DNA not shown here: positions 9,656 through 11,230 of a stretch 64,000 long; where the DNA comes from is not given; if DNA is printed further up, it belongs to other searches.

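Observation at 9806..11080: tRNA-binding-domain::RNA-ligase fusion, part of a dispersed RNA-repair toolkit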

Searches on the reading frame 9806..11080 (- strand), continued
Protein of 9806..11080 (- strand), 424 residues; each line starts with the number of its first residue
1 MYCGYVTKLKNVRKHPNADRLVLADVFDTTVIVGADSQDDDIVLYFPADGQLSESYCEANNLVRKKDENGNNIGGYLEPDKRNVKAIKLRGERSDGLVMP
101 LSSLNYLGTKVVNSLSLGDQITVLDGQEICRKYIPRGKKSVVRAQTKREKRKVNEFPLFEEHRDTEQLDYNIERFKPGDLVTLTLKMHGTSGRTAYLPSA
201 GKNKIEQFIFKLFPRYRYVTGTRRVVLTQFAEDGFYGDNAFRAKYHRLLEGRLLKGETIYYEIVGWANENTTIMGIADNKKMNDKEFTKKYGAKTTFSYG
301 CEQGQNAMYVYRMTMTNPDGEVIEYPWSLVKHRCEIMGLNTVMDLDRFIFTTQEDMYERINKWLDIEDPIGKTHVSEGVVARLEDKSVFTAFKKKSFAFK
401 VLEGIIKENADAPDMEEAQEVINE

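Call 40: find_encoding_contigs(protein=P0053, flank=8000, max_places=4)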
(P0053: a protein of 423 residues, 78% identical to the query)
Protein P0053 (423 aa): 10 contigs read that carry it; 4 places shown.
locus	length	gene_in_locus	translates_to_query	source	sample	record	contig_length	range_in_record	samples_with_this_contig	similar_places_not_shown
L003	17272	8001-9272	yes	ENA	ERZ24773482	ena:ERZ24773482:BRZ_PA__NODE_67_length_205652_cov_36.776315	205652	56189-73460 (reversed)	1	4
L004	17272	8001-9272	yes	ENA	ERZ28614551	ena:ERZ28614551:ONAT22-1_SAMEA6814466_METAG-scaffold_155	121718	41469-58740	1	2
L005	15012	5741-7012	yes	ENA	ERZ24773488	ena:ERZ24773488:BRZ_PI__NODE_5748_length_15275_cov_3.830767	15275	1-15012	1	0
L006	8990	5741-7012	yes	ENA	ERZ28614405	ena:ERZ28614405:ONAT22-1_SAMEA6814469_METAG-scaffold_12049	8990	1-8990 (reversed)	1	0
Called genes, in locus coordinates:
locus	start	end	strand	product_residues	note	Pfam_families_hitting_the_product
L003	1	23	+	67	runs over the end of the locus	-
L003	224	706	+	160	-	-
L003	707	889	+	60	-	-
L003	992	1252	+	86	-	-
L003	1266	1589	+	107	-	-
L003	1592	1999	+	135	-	-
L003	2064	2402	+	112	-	-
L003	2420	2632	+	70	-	-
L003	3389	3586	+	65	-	-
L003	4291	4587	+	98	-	-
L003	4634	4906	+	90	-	-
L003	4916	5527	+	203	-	PF00535:Glycos_transf_2, PF10111:Glyco_tranf_2_2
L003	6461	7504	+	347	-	PF00534:Glycos_transf_1, PF13692:Glyco_trans_1_4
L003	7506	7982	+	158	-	-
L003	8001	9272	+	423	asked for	PF21189:PHA02142 (weak)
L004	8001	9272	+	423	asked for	PF21189:PHA02142 (weak)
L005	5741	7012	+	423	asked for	PF21189:PHA02142 (weak)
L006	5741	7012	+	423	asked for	PF21189:PHA02142 (weak)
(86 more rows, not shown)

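Call 41: find_encoding_contigs(protein=P0113, flank=8000, max_places=4)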
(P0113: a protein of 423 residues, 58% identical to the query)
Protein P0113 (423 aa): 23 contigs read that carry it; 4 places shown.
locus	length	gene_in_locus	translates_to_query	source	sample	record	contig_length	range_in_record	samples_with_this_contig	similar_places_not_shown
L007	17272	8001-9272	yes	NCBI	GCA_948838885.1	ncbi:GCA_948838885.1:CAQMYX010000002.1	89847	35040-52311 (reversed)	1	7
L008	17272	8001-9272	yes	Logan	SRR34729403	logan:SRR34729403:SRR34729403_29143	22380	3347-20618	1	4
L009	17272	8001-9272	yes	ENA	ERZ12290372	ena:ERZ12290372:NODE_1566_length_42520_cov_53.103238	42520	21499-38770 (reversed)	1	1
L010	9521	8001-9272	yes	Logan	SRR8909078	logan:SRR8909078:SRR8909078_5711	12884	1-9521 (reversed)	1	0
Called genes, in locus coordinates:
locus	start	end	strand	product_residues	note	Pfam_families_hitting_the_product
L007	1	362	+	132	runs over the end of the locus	-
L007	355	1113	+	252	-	-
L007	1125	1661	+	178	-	-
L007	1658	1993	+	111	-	-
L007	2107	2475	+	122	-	-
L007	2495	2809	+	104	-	-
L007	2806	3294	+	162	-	-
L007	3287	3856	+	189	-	PF01807:Zn_ribbon_DnaG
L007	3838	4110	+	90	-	-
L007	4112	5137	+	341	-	PF13481:AAA_25, PF03796:DnaB_C, PF06745:ATPase (faint)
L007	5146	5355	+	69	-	-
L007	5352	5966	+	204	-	-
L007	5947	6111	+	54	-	-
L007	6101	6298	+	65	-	-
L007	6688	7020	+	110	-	-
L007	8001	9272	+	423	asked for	PF09414:RNA_ligase (weak)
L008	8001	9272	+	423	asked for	PF09414:RNA_ligase (weak)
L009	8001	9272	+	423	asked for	PF09414:RNA_ligase (weak)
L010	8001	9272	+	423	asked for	PF09414:RNA_ligase (weak)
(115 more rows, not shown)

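Call 42: find_related_loci(query=A1, collection=viral_contigs, flank=10000)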
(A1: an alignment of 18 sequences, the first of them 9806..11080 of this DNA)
Query A1 (424 aa) in viral_contigs; peptide patterns used: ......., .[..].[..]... (x = any residue, [..] = any of these).
207 stretches matched a pattern; 9 encode a relative of the query (tblastn E <= 1e-3); 9 distinct loci.
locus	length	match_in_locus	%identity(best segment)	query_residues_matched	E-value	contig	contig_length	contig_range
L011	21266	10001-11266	59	1-420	2e-159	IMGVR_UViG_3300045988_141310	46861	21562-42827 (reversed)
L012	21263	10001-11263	58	2-420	1e-156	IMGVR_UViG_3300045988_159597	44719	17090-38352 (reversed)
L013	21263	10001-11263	58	2-420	1e-152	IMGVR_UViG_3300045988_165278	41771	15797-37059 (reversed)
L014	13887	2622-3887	58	1-422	5e-150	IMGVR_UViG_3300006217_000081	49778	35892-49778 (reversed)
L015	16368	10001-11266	58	2-423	1e-147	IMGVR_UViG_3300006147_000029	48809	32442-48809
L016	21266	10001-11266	58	2-423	1e-147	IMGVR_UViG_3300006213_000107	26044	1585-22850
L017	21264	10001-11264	57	2-420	2e-136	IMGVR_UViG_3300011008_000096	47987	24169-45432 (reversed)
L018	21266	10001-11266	59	1-420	4e-153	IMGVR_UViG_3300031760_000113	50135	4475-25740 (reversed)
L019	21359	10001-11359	48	1-420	1e-129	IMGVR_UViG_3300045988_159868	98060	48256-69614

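Call 44: search_solved_structures(query=A2, max_evalue=1, show_alignments=1)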
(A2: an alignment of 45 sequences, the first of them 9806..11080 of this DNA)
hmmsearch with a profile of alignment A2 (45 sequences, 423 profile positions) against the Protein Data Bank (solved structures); distinct sequences matched with E-value up to 1: 21.
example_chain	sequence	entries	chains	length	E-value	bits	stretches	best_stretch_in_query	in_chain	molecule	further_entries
5cot_A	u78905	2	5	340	8e-10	41.1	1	5-191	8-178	Naegleria gruberi RNA ligase | RNA ligase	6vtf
6vt9_A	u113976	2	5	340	8.1e-10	41.1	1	5-191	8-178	RNA ligase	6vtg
6vt4_A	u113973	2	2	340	1e-09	40.7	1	5-191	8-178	RNA Ligase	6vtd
6vt3_A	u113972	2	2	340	1.1e-09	40.7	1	5-191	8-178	RNA Ligase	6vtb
6vt1_A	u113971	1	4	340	1.7e-09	40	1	5-191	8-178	RNA Ligase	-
6vt8_A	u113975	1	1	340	3e-09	39.2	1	5-191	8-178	RNA Ligase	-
6vt5_A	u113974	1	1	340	6.2e-09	38.1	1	5-190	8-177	RNA Ligase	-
5cou_A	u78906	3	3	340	1.6e-08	36.8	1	5-173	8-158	Naegleria gruberi RNA ligase | RNA ligase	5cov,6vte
6vt0_A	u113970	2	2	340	1.7e-08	36.7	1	5-173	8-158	RNA Ligase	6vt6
2rhs_B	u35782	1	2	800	0.021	16.6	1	73-105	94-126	Phenylalanyl-tRNA synthetase beta chain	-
3pco_B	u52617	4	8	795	0.03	16.1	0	81-106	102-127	Phenylalanyl-tRNA synthetase, beta chain | Phenylalanine--tRNA ligase beta subunit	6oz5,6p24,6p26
7n8y_B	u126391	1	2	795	0.035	15.9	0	81-106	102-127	Phenylalanine--tRNA ligase beta subunit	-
5h34_A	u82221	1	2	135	0.2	13.4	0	7-28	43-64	Methionine-tRNA ligase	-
2rhq_B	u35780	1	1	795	0.23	13.2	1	73-105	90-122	Phenylalanyl-tRNA synthetase beta chain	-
2hvq_A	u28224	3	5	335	0.23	13.2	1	305-357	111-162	Hypothetical 37.6 kDa protein in Gp24-hoc intergenic region | T4 RNA ligase 2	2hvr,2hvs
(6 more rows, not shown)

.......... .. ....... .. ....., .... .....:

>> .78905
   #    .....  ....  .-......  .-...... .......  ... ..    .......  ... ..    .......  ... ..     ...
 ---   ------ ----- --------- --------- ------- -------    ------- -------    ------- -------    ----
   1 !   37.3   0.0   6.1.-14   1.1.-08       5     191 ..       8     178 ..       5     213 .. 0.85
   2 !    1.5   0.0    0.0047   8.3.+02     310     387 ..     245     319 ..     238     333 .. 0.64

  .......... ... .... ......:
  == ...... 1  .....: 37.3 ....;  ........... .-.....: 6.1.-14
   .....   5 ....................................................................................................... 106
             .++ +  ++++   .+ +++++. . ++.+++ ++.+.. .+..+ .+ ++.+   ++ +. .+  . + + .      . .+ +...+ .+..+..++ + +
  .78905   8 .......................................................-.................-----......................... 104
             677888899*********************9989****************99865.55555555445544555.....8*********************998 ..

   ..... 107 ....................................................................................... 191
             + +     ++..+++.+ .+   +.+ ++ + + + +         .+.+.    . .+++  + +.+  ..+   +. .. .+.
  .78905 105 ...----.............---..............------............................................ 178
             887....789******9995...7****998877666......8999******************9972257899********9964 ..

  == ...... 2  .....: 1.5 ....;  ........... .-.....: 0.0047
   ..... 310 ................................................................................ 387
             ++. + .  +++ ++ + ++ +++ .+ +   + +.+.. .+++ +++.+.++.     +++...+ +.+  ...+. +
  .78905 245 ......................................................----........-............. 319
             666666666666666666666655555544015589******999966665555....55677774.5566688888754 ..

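Call 45: find_related_loci(query=A2, collection=viral_contigs, flank=10000)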
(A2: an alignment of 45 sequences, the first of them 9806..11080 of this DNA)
Query A2 (424 aa) in viral_contigs; peptide patterns used: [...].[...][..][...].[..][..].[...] (x = any residue, [..] = any of these).
563 stretches matched a pattern; 519 encode a relative of the query (tblastn E <= 1e-3); the best 80 are kept; 80 distinct loci.
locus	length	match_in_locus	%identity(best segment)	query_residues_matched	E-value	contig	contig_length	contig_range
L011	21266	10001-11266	59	1-420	2e-158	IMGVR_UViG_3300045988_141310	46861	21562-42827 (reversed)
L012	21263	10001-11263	58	2-420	1e-155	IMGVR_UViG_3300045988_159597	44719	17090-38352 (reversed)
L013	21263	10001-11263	58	2-420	1e-151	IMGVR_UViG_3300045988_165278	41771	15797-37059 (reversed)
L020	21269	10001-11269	55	2-419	3e-151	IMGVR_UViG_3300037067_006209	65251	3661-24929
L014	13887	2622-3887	58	1-422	4e-149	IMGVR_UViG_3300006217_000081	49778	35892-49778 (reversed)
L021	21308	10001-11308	54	1-424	4e-147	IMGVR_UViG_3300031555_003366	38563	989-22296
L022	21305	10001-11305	52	1-424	8e-147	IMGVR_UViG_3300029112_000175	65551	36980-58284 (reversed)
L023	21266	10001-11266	54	2-418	6e-147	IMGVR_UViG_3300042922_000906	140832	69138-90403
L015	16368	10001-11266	58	2-423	1e-146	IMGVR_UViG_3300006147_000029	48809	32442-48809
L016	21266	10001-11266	58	2-423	1e-146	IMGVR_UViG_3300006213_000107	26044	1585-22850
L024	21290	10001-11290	53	2-421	2e-143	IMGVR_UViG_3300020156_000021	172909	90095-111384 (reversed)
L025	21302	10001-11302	52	1-424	6e-142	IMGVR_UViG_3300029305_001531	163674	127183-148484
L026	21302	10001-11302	52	1-424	5e-142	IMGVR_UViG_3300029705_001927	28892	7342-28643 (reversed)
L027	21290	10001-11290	52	1-422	3e-142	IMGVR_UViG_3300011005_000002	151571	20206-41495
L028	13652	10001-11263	52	2-415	1e-141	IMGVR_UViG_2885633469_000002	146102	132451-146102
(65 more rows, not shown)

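Call 57: search_protein_families(library=pfam, proteins=[L001:4238-4828:+], max_evalue=1)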
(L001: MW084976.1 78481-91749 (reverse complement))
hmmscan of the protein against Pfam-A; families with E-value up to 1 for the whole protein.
L001:4238-4828:+ (196 aa): 5 families
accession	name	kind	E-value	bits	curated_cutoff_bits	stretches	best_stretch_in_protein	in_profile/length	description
PF01909.29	NTP_transf_2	-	0.00015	22.5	21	1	13-82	15-78/93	Nucleotidyltransferase domain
PF10127.15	RlaP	-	0.00018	21.7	23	1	17-37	25-45/249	RNA repair pathway DNA polymerase beta family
PF18765.7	Polbeta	-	0.0003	21.3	26.9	1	9-47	10-47/93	Polymerase beta, Nucleotidyltransferase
PF19785.4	UPF0738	-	0.12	12.8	27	1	37-104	33-101/117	Family of unknown function (UPF0738)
PF22277.2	EncFtn-like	-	0.12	12.6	27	1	66-105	35-74/85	EncFtn-like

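Call 87: search_protein_families(library=pfam, proteins=[P0127, P0139, P0126, P0144], max_evalue=0.001)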
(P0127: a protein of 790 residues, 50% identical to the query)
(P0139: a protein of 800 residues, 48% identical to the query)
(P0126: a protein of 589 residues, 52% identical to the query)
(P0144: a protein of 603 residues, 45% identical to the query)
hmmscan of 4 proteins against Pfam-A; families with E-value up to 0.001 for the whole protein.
P0127 (790 aa): 5 families
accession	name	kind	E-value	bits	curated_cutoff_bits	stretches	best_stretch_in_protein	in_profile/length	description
PF03161.18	LAGLIDADG_2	-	3.5e-10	40.5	25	1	303-454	2-147/168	LAGLIDADG DNA endonuclease family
PF01079.26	Hint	-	8.8e-10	39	29.7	1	183-245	6-67/213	Hint module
PF21189.3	PHA02142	-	2.8e-08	34.5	27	1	6-101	4-92/92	PHA02142 OB-fold domain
PF14890.11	Intein_splicing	-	1.1e-07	32.2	35.8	1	205-553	10-155/155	Intein splicing domain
PF09414.15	RNA_ligase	-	7.7e-05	23.3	27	1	658-757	69-161/171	RNA ligase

P0139 (800 aa): 6 families
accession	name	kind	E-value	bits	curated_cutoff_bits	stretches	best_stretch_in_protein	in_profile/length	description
PF03161.18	LAGLIDADG_2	-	1.2e-17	64.8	25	1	305-472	1-167/168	LAGLIDADG DNA endonuclease family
PF21189.3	PHA02142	-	1.2e-07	32.6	27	1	8-103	4-92/92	PHA02142 OB-fold domain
PF14890.11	Intein_splicing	-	4.1e-07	30.4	35.8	1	201-547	3-155/155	Intein splicing domain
PF01079.26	Hint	-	1.4e-06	28.6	29.7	1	187-250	8-70/213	Hint module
PF14528.11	LAGLIDADG_3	-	1.8e-05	25.4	22.5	0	305-381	4-79/82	LAGLIDADG-like domain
PF07591.16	PT-HINT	-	0.00035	21.3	27.7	0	203-291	6-87/137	Pretoxin HINT domain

P0126 (589 aa): 4 families
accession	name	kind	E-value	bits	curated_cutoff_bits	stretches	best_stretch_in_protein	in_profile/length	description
PF01079.26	Hint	-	1.3e-07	31.9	29.7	1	186-289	8-113/213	Hint module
PF21189.3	PHA02142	-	4.9e-07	30.5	27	1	6-101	4-92/92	PHA02142 OB-fold domain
PF07591.16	PT-HINT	-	6.1e-05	23.7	27.7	1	207-291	9-88/137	Pretoxin HINT domain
PF14890.11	Intein_splicing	-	0.00024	21.4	35.8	1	206-357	9-155/155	Intein splicing domain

P0144 (603 aa): 3 families
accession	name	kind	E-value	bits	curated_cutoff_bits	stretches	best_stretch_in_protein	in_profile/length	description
PF21189.3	PHA02142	-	4e-09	37.3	27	1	6-94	4-92/92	PHA02142 OB-fold domain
PF14890.11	Intein_splicing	-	2.5e-06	27.8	35.8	1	196-361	10-155/155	Intein splicing domain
PF09414.15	RNA_ligase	-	1e-05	26.2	27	1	478-566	80-161/171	RNA ligase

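Call 88: find_related_loci(query=A1, collection=genome_contigs, flank=6000)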
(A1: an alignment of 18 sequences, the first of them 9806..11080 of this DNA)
Query A1 (424 aa) in genome_contigs; peptide patterns used: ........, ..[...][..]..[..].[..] (x = any residue, [..] = any of these).
95 stretches matched a pattern; 30 encode a relative of the query (tblastn E <= 1e-3); 30 distinct loci.
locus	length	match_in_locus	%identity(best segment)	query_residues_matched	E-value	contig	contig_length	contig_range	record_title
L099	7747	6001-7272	91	1-424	0e+0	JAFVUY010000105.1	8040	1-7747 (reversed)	MAG: Bacilli bacterium isolate RGIG5418 Sheep_Colon-4__c377363, whole genome shotgun sequence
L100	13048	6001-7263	81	1-421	0e+0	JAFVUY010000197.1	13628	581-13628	MAG: Bacilli bacterium isolate RGIG5418 Sheep_Colon-4__c695912, whole genome shotgun sequence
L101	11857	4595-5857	78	1-420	0e+0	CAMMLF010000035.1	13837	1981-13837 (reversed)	MAG: uncultured Clostridium sp. isolate ERR7167042_bin.4_MetaWRAP_v1.1_MAG genome assembly, contig: NODE_1115_length_138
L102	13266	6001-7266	59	1-420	4e-159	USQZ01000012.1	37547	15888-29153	uncultured Clostridium sp. isolate UMGS1994 genome assembly, contig: NODE_291_length_37547_cov_5.086739, whole genome sh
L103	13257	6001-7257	58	1-420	3e-157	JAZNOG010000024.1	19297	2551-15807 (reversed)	MAG: Bacilli bacterium isolate T1900044652_TS20190118.MAGScoT_cleanbin_000064 SGB_1442_k141_1167980, whole genome shotgu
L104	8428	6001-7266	57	2-422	3e-156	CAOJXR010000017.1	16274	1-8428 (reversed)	MAG TPA_asm: uncultured Clostridium sp. isolate SRR15604531_bin.57_metawrap_v1.3_MAG genome assembly, contig: NODE.2976_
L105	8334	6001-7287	55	1-420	4e-150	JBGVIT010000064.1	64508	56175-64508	MAG: Clostridia bacterium isolate fecal_MAG_129 fecal_MAG_129_contig_0064, whole genome shotgun sequence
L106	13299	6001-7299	53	1-422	2e-148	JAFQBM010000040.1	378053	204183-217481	MAG: Lachnospiraceae bacterium isolate RGIG1668 Goat_Cecum-1__c1253, whole genome shotgun sequence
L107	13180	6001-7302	51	2-424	1e-144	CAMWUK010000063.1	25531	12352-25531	MAG TPA_asm: uncultured Clostridiaceae bacterium isolate SRR14411333_bin.4_metawrap_v1.3_MAG genome assembly, contig: NO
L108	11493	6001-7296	52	2-424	8e-144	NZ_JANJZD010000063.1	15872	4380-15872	Acetatifactor muris strain DSM 23669 NODE_63_length_15872_cov_38.726961, whole genome shotgun sequence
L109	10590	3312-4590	58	1-423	8e-144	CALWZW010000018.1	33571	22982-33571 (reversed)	MAG: uncultured Clostridia bacterium isolate BRZ_EH__bin15 genome assembly, contig: BRZ_EH__NODE_2213_length_33571_cov_1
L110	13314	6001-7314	53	1-419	5e-143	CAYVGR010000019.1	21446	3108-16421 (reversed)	MAG TPA_asm: uncultured Prevotella sp. isolate SRP192927_co8_303 genome assembly, contig: NODE_1929_length_21446_cov_7.1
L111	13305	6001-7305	53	2-424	3e-142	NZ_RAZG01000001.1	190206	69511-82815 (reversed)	Roseburia sp. 1XD42-69 Scaffold1_1, whole genome shotgun sequence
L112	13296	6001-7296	50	1-422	8e-138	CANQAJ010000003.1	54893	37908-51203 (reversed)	MAG: uncultured Clostridia bacterium isolate Lapin-002__bin18 genome assembly, contig: Lapin-002__NODE_751_length_54893_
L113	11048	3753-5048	50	1-422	1e-136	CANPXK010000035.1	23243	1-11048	MAG: uncultured Clostridia bacterium isolate Lapin-004__bin96 genome assembly, contig: Lapin-004__NODE_2688_length_23243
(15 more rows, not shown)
